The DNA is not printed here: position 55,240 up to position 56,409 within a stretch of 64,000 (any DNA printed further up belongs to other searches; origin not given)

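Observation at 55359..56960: Integration locus: two convergent tyrosine recombinases, two intrinsic terminators, a 10-10-10 palindrome and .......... repeats overlapping the integrase 3' end (attP candidate)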

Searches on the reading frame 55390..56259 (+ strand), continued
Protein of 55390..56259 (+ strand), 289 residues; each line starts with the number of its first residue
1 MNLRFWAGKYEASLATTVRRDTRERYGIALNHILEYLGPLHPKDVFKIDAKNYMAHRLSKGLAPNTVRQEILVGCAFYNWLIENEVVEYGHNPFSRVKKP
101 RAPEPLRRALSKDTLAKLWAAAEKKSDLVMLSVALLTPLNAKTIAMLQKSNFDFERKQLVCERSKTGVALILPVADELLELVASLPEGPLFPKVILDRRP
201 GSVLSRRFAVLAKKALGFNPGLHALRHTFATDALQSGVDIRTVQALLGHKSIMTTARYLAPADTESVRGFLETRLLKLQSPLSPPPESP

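Call 34: find_homologous_proteins(query=window:55390-56259:+, max_evalue=0.00001)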
Query window:55390-56259:+ (289 aa): 348 proteins with E <= 0.00001 among 5035 candidates; the best 120 are listed.
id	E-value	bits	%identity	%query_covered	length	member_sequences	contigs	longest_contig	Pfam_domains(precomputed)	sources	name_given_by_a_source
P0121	2.7e-187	639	100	100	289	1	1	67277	PF00589.28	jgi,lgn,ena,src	-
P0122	4.3e-111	389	61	95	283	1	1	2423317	PF00589.28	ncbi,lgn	-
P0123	5.8e-45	172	38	93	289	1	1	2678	PF00589.28,PF02899.24,PF24624.2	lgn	-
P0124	2.1e-42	164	38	90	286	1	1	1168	PF13495.13,PF00589.28,PF02899.24,PF24624.2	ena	-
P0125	4.0e-41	159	38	92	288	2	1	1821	PF00589.28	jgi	jgi:integrase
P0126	1.2e-37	148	37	94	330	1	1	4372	PF00589.28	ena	-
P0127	2.5e-37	147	37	92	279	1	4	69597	PF13495.13,PF00589.28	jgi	jgi:integrase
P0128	2.8e-36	144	35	94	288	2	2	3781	PF00589.28,PF02899.24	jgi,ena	-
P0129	4.5e-20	90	32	75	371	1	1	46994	PF14659.13,PF00589.28,PF22823.3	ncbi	-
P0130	3.5e-19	87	30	81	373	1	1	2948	PF14659.13,PF22022.3,PF13102.13,PF00589.28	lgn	-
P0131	4.1e-17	81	30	75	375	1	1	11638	PF14659.13,PF00589.28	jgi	-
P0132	2.0e-16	78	34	76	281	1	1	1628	PF13495.13,PF00589.28,PF02899.24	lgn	-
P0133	4.8e-16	77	31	76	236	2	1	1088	PF00589.28,PF22823.3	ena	-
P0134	6.0e-16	77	31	87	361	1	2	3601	PF00589.28,PF22823.3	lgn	-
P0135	3.9e-15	74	28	91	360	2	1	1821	PF13102.13,PF00589.28,PF24624.2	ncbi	-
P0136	6.1e-15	74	32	88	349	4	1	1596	PF00589.28,PF24624.2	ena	-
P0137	1.6e-14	72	30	87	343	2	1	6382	PF14659.13,PF13102.13,PF00589.28,PF24624.2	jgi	jgi:integrase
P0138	2.1e-14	72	34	81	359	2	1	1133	PF00589.28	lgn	-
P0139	2.7e-14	71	33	62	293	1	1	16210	PF00589.28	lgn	-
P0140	3.2e-14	71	28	84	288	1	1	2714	PF00589.28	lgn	-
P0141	3.3e-14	71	29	84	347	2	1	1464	PF14659.13,PF22022.3,PF13102.13,PF00589.28,PF24624.2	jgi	jgi:integrase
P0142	4.1e-14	71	27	83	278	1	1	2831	PF13495.13,PF00589.28,PF02899.24,PF22823.3,PF16795.11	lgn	-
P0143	5.5e-14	70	33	80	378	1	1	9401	PF00589.28,PF24624.2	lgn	-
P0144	9.6e-14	70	28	81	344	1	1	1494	PF14659.13,PF13102.13,PF00589.28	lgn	-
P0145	1.7e-13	69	28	83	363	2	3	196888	PF00589.28,PF24624.2,PF22823.3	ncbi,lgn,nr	ncbi:MAG: site-specific integrase [Candidatus Omnitrophica bacterium]|nr:site-specific integrase [Ca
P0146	1.7e-13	69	29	88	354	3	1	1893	PF00589.28,PF02899.24,PF24624.2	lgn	-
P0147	2.5e-13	68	30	85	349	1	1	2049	PF14659.13,PF13102.13,PF00589.28,PF24624.2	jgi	jgi:site-specific recombinase XerD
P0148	3.3e-13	68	33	73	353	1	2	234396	PF00589.28,PF24624.2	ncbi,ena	-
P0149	3.5e-13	68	27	87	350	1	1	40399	PF13102.13,PF00589.28,PF24624.2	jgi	jgi:integrase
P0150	4.4e-13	67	31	83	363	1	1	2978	PF00589.28,PF24624.2,PF22823.3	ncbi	-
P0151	5.9e-13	67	34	76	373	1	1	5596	PF13102.13,PF00589.28,PF02899.24,PF24624.2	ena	-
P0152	1.0e-12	66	34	76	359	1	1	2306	PF00589.28,PF24624.2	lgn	-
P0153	1.1e-12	66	30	84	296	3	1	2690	PF13495.13,PF13102.13,PF00589.28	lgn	-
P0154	1.3e-12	66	30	75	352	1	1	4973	PF00589.28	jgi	-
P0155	1.4e-12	66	29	83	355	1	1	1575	PF00589.28,PF24624.2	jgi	jgi:integrase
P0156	2.0e-12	65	29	90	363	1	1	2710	PF00589.28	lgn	-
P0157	2.4e-12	65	28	73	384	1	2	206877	PF22022.3,PF13356.13,PF00589.28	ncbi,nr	ncbi:MAG: tyrosine-type recombinase/integrase [Magnetococcales bacterium]|nr:tyrosine-type recombina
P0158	2.9e-12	65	31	75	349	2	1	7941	PF13102.13,PF00589.28,PF24624.2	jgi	jgi:integrase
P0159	3.2e-12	65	31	75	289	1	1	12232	PF13495.13,PF00589.28,PF02899.24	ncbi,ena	-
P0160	3.6e-12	64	28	79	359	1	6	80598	PF00589.28,PF24624.2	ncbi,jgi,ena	-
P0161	4.0e-12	64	32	75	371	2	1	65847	PF13102.13,PF00589.28,PF24624.2,PF22823.3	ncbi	-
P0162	4.2e-12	64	33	77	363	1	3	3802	PF13102.13,PF00589.28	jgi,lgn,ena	-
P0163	4.3e-12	64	29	75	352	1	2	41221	PF00589.28,PF24624.2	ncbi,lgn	-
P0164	4.4e-12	64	27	81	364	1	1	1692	PF13102.13,PF00589.28,PF24624.2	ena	-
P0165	4.8e-12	64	29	90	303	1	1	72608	PF13495.13,PF00589.28,PF02899.24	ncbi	-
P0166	5.1e-12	64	32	58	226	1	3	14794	PF00589.28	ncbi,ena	-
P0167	6.1e-12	64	30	73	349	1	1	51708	PF00589.28,PF24624.2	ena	-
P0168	6.1e-12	64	28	89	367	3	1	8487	PF00589.28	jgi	jgi:integrase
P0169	7.9e-12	63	28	82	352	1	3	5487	PF00589.28,PF02899.24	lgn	-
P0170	8.2e-12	63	30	70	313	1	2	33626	PF14659.13,PF00589.28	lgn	-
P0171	9.8e-12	63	39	59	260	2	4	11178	PF00589.28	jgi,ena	-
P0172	1.0e-11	63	31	76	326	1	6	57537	PF00589.28,PF02899.24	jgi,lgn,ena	-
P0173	1.1e-11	63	31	71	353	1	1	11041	PF13102.13,PF00589.28,PF24624.2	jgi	jgi:integrase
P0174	1.4e-11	63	30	75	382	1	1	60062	PF00589.28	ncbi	ncbi:MAG: tyrosine-type recombinase/integrase [Nitrospirota bacterium]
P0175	1.5e-11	62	29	90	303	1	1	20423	PF13495.13,PF00589.28,PF02899.24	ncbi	-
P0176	1.9e-11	62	31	75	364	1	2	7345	PF13102.13,PF00589.28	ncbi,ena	ncbi:MAG: tyrosine-type recombinase/integrase [Thermodesulfovibrionales bacterium]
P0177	2.0e-11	62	33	75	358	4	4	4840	PF13102.13,PF00589.28,PF24624.2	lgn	-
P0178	2.2e-11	62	29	88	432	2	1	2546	PF13102.13,PF00589.28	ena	-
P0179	2.6e-11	62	28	78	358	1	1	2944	PF00589.28,PF24624.2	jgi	jgi:integrase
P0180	2.7e-11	62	30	89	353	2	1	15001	PF00589.28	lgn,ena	-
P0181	3.0e-11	61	32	73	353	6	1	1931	PF00589.28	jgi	jgi:integrase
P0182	3.3e-11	61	32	73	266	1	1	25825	PF00589.28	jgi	jgi:integrase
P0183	3.4e-11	61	31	76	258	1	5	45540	PF00589.28,PF24624.2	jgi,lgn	-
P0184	3.5e-11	61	29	75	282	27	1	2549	PF13495.13,PF00589.28,PF02899.24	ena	-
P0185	5.1e-11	61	25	85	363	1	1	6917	PF13102.13,PF00589.28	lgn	-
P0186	5.1e-11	61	30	71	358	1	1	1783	PF13102.13,PF00589.28,PF24624.2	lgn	-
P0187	6.3e-11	60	30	73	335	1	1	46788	PF00589.28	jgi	jgi:integrase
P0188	6.4e-11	60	30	89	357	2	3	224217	PF00589.28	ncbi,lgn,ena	-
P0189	7.3e-11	60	31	76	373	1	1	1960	PF00589.28,PF24624.2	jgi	-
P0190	8.1e-11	60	37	62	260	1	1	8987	PF00589.28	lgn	-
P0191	9.5e-11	60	27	73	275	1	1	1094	PF13495.13,PF00589.28,PF02899.24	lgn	-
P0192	1.1e-10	60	34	59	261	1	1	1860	PF00589.28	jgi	-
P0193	1.1e-10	60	26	84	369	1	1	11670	PF00589.28,PF24624.2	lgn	-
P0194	1.4e-10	59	30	75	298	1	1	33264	PF00589.28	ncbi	ncbi:tyrosine-type recombinase/integrase [Candidatus Omnitrophota bacterium]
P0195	1.5e-10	59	38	55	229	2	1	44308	PF00589.28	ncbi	-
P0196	1.6e-10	59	32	80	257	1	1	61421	PF00589.28,PF22823.3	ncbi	ncbi:MAG: site-specific integrase, partial [Candidatus Omnitrophota bacterium]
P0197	1.7e-10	59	30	85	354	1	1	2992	PF00589.28,PF24624.2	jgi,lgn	jgi:integrase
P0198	1.8e-10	59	32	64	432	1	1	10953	PF14659.13,PF22022.3,PF13356.13,PF00589.28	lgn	-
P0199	1.9e-10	59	28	73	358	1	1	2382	PF00589.28,PF24624.2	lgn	-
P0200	1.9e-10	59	27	90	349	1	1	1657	PF00589.28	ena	-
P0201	2.0e-10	59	34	59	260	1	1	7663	PF00589.28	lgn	-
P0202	2.1e-10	59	32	79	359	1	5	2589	PF14659.13,PF13102.13,PF00589.28,PF24624.2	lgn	-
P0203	2.1e-10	59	30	79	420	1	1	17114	PF13495.13,PF13102.13,PF00589.28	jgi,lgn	-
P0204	2.3e-10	59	26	90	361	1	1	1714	PF13102.13,PF00589.28,PF24624.2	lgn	-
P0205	2.5e-10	58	31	76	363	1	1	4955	PF00589.28,PF24624.2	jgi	jgi:integrase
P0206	2.6e-10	58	33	62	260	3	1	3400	PF00589.28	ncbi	-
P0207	2.7e-10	58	29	77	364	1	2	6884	PF00589.28,PF24624.2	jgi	jgi:integrase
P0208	2.7e-10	58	32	57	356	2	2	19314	PF00589.28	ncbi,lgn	-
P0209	2.7e-10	58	30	89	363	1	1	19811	PF00589.28,PF24624.2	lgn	-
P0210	2.9e-10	58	37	55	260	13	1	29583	PF00589.28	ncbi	-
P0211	2.9e-10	58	27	78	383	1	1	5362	PF00589.28,PF24624.2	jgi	jgi:integrase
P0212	3.4e-10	58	33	56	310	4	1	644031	PF13495.13,PF00589.28,PF02899.24,PF22823.3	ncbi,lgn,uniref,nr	ncbi:MAG: hypothetical protein B7O98_03340 [Zestosphaera tikiterensis]|uniref:Tyrosine recombinase X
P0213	3.5e-10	58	34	59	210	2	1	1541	PF00589.28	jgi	jgi:site-specific recombinase XerD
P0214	3.5e-10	58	37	44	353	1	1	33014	PF13495.13,PF13102.13,PF00589.28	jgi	jgi:integrase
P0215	3.6e-10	58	29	84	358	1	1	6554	PF00589.28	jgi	jgi:integrase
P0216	3.8e-10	58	29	87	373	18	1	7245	PF00589.28,PF24624.2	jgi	-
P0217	3.9e-10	58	27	84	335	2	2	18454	PF00589.28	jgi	-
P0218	3.9e-10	58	29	82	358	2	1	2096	PF13102.13,PF00589.28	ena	-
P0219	4.0e-10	58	32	76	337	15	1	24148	PF00589.28,PF24624.2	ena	-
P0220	4.2e-10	58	28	82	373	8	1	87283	PF00589.28,PF02899.24,PF24624.2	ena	-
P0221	4.3e-10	58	27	93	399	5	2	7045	PF00589.28,PF24624.2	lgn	-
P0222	4.8e-10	57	32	73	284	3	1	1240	PF13495.13,PF00589.28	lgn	-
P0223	5.1e-10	57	29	78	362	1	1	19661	PF00589.28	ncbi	ncbi:MAG: tyrosine-type recombinase/integrase [Candidatus Firestonebacteria bacterium]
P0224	5.2e-10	57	32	82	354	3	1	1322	PF13102.13,PF00589.28,PF02899.24,PF24624.2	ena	-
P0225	5.2e-10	57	29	74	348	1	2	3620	PF00589.28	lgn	-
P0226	5.5e-10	57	36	59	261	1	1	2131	PF00589.28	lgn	-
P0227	5.8e-10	57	32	72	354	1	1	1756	PF13102.13,PF00589.28,PF24624.2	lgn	-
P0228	6.3e-10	57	39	45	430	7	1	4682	PF14659.13,PF22022.3,PF13356.13,PF00589.28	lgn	-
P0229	6.5e-10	57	30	75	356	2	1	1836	PF00589.28,PF24624.2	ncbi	-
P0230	6.7e-10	57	28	74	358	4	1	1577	PF00589.28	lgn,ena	-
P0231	6.9e-10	57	38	45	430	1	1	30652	PF22022.3,PF13356.13,PF00589.28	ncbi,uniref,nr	ncbi:tyrosine-type recombinase/integrase [Stappia indica]|uniref:tyrosine-type recombinase/integrase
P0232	6.9e-10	57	30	67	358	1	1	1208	PF00589.28,PF24624.2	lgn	-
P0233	7.4e-10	57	32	76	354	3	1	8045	PF00589.28,PF24624.2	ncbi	-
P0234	7.4e-10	57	33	59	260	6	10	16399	PF00589.28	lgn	-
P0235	7.5e-10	57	68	17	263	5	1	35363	PF00589.28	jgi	jgi:site-specific recombinase XerD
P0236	7.7e-10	57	29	74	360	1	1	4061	PF00589.28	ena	-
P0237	9.3e-10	57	39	45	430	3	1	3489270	PF22022.3,PF13356.13,PF00589.28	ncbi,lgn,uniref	ncbi:MAG: site-specific integrase [Roseitalea porphyridii]|uniref:tyrosine-type recombinase/integras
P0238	9.4e-10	57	34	55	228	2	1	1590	PF00589.28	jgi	-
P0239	9.9e-10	56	32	76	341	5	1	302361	PF00589.28,PF24624.2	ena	-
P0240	9.9e-10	56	28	80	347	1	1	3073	PF13102.13,PF00589.28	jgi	jgi:site-specific recombinase XerD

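Call 35: find_encoding_contigs(protein=P0122, flank=10000, max_places=3)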
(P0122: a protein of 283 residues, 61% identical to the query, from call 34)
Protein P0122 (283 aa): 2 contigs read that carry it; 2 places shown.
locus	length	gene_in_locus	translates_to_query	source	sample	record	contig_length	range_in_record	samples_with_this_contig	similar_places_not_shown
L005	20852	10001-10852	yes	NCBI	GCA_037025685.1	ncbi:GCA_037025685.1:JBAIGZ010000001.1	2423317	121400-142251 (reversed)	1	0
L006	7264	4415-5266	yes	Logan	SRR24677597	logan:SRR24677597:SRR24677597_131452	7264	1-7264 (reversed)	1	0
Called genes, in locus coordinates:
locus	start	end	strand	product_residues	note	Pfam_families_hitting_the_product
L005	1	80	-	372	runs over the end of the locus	PF01068:DNA_ligase_A_M, PF04679:DNA_ligase_A_C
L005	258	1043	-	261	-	PF00749:tRNA-synt_1c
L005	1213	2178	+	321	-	-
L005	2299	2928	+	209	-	PF04337:DUF480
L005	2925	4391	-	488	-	PF14417:MEDS, PF07730:HisKA_3, PF02518:HATPase_c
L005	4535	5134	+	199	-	PF13715:CarbopepD_reg_2 (faint), PF08308:PEGA (weak), PF13620:CarboxypepD_reg (faint), PF08308:PEGA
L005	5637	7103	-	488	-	PF14659:Phage_int_SAM_3, PF00589:Phage_integrase, PF13392:HNH_3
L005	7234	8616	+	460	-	-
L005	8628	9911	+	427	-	-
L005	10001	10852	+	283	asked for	PF00589:Phage_integrase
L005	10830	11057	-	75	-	-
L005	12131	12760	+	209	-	PF07589:PEP_exosort_dom (weak)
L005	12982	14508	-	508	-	PF13372:Alginate_exp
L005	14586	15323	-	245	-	PF03301:Trp_dioxygenase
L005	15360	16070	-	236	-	PF00005:ABC_tran, PF02463:SMC_N, PF13304:AAA_21 (faint)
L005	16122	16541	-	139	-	PF00072:Response_reg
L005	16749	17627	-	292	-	PF02567:PhzC-PhzF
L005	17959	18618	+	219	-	PF00578:AhpC-TSA, PF08534:Redoxin, PF10417:1-cysPrx_C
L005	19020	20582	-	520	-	PF06537:DHOR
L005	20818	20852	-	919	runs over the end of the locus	PF01636:APH (weak), PF13374:TPR_10 (faint), PF00069:Pkinase, PF07714:PK_Tyr_Ser-Thr, PF03109:ABC1 (weak), PF13428:TPR_14 (faint), PF17874:TPR_MalT, PF13424:TPR_12, +2 more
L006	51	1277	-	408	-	PF14659:Phage_int_SAM_3, PF00589:Phage_integrase, PF13392:HNH_3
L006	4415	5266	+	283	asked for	PF00589:Phage_integrase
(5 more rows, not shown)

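Call 53: list_cluster_members(proteins=[P0122, P0121])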
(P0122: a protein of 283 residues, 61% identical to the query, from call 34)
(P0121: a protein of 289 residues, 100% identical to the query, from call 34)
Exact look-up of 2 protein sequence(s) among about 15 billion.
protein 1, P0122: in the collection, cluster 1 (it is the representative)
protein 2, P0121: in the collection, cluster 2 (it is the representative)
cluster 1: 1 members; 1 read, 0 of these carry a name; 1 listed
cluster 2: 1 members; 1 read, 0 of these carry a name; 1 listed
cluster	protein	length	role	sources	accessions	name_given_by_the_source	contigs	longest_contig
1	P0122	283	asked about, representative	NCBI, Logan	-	-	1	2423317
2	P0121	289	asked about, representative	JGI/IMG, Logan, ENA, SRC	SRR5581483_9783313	-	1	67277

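Call 70: search_protein_families(library=phrogs, proteins=[window:55390-56259:+], max_evalue=0.01)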
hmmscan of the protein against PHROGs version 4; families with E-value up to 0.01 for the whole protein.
window:55390-56259:+ (289 aa): 7 families
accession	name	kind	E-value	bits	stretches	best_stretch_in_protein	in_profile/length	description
phrog_1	-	integration and excision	1.7e-41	144.2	1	6-262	169-436/611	integrase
phrog_216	-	integration and excision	3e-20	73.5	1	66-263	14-226/301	integrase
phrog_7269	-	integration and excision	4e-08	34.1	1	211-260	19-68/89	integrase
phrog_7685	-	integration and excision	9.2e-07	29.6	1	211-257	170-218/240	integrase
phrog_23271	-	unknown function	2.8e-05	25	1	215-260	4-49/67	-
phrog_7244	-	integration and excision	0.00071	19.9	1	6-176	78-245/263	integrase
phrog_34557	-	integration and excision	0.0014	19.4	1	204-259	110-164/183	integrase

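Call 77: find_encoding_contigs(protein=P0127, flank=6000, max_places=1)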
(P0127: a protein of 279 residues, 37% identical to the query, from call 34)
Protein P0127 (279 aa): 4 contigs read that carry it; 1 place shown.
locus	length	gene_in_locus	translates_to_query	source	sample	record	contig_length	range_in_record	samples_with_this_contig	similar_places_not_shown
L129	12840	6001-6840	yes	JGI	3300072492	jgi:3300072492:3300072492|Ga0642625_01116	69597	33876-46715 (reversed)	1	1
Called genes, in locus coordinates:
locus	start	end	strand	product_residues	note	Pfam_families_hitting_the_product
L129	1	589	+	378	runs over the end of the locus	-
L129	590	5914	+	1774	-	-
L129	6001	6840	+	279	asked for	PF13495:Phage_int_SAM_4 (weak), PF00589:Phage_integrase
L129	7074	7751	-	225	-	PF21448:DNMK (faint)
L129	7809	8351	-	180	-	PF00929:RNase_T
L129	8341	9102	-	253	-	-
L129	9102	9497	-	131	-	-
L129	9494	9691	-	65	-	-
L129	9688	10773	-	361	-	PF13148:DUF3987 (weak)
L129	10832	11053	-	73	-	-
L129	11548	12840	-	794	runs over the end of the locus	PF03167:UDG, PF01612:DNA_pol_A_exo1 (weak), PF00476:DNA_pol_A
